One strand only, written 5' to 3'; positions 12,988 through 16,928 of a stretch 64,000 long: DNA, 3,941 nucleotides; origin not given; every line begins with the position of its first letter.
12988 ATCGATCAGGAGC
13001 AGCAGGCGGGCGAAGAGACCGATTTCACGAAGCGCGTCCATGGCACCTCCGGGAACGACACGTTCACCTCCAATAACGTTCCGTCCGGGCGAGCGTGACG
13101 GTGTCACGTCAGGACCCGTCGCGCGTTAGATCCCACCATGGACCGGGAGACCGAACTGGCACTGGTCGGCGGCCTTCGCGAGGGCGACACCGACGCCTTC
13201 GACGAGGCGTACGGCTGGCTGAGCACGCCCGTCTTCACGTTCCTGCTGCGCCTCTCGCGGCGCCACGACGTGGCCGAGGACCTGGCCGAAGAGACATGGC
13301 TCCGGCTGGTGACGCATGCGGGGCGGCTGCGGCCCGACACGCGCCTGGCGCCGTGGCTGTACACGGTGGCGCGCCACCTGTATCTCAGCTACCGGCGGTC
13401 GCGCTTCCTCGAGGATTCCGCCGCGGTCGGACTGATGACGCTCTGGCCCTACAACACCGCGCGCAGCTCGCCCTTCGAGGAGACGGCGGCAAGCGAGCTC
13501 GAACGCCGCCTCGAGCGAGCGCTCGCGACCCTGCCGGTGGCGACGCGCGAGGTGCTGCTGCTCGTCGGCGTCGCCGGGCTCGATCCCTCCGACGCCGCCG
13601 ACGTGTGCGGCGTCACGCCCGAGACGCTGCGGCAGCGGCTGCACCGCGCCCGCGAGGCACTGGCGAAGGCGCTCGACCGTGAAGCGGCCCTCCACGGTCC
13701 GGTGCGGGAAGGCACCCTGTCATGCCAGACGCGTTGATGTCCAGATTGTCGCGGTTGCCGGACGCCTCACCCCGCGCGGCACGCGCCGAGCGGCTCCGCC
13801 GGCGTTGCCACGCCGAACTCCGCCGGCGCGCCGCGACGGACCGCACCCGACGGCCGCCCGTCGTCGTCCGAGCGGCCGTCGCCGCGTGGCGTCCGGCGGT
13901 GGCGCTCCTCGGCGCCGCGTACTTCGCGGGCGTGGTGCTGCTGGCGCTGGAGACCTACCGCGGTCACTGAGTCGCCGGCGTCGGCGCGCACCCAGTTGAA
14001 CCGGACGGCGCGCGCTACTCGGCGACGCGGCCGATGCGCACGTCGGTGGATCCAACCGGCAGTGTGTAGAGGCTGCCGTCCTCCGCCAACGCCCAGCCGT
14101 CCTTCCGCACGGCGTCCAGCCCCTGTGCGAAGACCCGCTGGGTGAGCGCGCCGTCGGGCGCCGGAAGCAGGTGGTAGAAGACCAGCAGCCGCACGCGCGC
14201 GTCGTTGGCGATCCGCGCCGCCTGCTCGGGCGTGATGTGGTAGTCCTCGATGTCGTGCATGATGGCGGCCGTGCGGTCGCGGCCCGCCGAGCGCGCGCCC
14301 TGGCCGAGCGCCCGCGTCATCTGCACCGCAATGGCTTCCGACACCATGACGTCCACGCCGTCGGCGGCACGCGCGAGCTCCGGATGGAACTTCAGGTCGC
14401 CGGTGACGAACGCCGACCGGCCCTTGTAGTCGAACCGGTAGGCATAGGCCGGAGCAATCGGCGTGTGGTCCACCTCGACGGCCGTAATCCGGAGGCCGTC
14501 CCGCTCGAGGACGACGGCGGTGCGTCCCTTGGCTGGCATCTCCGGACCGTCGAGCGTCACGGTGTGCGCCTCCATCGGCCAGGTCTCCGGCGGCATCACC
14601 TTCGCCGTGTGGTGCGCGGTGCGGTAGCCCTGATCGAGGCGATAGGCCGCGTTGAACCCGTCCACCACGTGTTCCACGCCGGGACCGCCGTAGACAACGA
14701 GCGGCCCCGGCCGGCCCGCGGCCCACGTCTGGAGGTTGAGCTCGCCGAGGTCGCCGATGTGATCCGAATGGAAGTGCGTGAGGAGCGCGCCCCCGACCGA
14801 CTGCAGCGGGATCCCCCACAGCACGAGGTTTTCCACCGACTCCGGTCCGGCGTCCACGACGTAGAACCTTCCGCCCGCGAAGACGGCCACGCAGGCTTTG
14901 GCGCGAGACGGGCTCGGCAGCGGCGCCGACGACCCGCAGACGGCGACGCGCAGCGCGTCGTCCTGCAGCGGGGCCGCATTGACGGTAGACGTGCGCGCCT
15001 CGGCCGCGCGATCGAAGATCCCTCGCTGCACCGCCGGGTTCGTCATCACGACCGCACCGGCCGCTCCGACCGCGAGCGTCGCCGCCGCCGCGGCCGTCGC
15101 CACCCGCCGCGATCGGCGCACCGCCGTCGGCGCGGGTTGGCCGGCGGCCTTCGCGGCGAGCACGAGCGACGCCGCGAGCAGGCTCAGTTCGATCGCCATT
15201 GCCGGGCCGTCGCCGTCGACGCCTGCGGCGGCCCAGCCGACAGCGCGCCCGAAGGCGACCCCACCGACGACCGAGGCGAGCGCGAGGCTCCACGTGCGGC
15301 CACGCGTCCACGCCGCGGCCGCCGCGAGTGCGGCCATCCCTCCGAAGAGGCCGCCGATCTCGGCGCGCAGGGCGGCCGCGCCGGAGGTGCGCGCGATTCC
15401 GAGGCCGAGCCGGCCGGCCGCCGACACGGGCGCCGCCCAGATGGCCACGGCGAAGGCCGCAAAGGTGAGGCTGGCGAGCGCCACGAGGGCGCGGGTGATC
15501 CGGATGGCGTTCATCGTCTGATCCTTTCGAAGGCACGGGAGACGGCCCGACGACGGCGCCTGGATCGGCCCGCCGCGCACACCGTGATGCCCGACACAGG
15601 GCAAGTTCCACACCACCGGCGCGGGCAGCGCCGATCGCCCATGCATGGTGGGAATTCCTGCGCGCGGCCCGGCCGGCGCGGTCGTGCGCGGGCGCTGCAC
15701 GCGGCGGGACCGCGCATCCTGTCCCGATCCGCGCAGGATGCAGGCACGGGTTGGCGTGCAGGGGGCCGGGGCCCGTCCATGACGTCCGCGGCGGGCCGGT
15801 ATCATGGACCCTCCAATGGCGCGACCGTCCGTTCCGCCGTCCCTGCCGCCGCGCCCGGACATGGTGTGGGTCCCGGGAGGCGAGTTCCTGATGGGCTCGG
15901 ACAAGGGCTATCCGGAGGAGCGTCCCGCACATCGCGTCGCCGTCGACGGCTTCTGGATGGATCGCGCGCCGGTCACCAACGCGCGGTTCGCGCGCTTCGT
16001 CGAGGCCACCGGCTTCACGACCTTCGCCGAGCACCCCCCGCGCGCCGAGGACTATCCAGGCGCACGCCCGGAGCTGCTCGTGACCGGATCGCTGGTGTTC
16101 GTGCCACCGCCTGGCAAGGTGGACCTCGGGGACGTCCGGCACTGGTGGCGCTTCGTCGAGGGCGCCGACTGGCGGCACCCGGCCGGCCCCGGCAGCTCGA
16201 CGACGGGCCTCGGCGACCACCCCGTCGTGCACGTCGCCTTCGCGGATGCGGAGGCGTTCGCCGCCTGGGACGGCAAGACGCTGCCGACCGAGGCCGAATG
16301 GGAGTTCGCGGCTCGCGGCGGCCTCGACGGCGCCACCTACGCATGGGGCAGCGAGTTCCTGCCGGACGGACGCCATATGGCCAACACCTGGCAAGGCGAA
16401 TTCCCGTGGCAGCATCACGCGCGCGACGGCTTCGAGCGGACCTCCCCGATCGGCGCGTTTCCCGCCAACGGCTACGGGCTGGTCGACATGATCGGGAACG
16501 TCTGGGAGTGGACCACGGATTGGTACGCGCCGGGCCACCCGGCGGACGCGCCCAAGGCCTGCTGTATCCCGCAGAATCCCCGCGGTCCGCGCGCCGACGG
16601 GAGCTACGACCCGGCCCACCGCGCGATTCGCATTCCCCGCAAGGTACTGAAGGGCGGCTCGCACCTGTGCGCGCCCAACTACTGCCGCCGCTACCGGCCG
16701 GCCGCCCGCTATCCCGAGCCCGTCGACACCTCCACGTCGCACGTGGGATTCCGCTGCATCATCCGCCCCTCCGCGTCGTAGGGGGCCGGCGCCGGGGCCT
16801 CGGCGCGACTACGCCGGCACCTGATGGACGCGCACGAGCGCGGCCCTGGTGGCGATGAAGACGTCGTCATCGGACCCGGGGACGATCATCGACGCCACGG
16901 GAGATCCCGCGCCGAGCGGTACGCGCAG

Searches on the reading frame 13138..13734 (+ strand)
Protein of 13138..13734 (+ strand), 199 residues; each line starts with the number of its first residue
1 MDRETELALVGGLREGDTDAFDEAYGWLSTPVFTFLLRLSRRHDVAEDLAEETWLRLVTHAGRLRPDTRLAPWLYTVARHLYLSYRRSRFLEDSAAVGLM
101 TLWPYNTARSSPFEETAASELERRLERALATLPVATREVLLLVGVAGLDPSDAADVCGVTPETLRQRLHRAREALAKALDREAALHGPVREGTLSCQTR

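Call 40: search_protein_families(library=pfam, proteins=[window:13138-13734:+], max_evalue=0.01)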
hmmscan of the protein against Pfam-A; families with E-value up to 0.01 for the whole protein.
window:13138-13734:+ (199 aa): 4 families
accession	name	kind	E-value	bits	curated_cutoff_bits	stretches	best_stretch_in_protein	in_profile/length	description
PF08281.18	Sigma70_r4_2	-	1.4e-12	47.5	25.7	1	123-175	2-54/54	Sigma-70, region 4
PF04542.20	Sigma70_r2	-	4.8e-11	42.7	24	1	32-89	9-68/71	Sigma-70 region 2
PF04545.22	Sigma70_r4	-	4.7e-05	23.3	24.1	1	128-176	1-49/50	Sigma-70, region 4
PF13556.12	HTH_30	-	0.00045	20.4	27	1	146-182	11-47/59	PucR C-terminal helix-turn-helix domain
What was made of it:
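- An ECF-type sigma gene is present at 13138-13737 (call 40).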

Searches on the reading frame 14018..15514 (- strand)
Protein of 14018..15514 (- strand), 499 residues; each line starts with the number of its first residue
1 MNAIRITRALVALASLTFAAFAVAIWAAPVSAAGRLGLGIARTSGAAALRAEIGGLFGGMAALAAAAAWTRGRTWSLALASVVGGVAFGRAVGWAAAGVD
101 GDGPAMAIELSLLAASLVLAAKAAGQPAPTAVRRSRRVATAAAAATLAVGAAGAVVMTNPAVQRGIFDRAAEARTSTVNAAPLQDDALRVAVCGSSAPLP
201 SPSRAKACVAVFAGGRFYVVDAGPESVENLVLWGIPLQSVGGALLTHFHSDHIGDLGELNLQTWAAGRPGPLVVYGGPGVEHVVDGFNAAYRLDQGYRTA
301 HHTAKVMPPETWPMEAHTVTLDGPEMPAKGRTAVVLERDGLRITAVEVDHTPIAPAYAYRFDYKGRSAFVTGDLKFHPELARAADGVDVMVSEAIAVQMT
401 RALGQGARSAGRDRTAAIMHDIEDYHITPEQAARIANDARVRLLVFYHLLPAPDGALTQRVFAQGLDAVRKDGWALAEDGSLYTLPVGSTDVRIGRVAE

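Call 40: search_protein_families(library=pfam, proteins=[window:14018-15514:-], max_evalue=0.01)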
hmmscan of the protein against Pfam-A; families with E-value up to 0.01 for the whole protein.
window:14018-15514:- (499 aa): 3 families
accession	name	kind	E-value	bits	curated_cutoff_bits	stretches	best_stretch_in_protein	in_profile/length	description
PF12706.13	Lactamase_B_2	-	5.1e-17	62.6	27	1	219-448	4-199/200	Beta-lactamase superfamily domain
PF00753.33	Lactamase_B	-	1e-09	39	22.7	1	208-385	8-161/196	Metallo-beta-lactamase superfamily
PF23023.1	Anti-Pycsar_Apyc1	-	0.00036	20.5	50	1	215-260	29-74/250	Anti-Pycsar protein Apyc1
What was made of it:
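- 14015..15514 (-): MBL-fold protein with a hydrophobic N-terminus, target of P6. Pfam Lactamase_B_2 (call 40).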

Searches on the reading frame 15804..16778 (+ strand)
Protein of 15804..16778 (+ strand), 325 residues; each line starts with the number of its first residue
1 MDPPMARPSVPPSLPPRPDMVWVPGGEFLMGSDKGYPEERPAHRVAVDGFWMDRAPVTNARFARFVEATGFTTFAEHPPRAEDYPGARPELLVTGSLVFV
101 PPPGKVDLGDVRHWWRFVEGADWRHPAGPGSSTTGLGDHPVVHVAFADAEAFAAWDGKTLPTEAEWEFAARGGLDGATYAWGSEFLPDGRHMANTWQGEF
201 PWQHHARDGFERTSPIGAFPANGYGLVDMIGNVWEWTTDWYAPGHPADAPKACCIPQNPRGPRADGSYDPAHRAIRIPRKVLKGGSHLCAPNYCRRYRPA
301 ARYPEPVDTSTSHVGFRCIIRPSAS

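Call 40: search_protein_families(library=pfam, proteins=[window:15804-16778:+], max_evalue=0.01)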
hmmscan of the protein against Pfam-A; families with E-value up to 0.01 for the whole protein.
window:15804-16778:+ (325 aa): 1 family
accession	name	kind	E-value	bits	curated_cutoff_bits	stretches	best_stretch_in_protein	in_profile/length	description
PF03781.23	FGE-sulfatase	-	5.6e-82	275.7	23.3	1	18-319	3-254/255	Sulfatase-modifying factor enzyme 1-like domain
